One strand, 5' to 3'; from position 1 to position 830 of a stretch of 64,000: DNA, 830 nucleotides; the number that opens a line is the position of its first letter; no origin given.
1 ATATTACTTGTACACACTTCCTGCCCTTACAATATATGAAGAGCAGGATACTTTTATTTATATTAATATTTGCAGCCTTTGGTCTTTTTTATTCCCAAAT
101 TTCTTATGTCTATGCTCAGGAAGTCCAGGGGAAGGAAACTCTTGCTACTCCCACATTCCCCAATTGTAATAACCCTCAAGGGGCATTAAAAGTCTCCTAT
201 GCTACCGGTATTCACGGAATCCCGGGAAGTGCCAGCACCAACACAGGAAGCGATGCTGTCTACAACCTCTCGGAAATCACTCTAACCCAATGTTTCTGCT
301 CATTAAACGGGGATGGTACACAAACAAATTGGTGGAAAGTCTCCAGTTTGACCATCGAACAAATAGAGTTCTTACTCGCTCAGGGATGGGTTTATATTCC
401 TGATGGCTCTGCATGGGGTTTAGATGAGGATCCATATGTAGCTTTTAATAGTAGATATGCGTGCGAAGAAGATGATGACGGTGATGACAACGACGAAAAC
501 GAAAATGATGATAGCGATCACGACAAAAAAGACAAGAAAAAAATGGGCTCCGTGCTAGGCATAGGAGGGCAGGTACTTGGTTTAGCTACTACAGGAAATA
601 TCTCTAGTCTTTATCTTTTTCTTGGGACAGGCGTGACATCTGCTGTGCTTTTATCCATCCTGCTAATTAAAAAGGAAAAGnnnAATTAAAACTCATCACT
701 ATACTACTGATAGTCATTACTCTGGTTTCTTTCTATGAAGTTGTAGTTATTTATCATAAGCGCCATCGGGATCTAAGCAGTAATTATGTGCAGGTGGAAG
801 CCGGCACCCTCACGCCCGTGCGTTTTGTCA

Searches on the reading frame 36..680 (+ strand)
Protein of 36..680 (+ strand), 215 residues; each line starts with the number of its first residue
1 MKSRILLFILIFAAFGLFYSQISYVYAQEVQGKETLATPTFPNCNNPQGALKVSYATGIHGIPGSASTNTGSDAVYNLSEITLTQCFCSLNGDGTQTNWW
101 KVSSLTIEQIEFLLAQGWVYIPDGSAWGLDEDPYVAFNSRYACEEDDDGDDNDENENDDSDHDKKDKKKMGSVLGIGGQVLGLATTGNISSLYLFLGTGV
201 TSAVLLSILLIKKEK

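Call 62: search_protein_families(library=pfam, proteins=[window:36-680:+], max_evalue=0.05)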
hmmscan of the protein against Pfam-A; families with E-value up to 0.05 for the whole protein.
window:36-680:+ (215 aa): 1 family
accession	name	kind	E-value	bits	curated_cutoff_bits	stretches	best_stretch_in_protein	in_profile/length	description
PF02402.22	Lysis_col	-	0.0079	16.5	27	1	1-32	1-32/49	Lysis protein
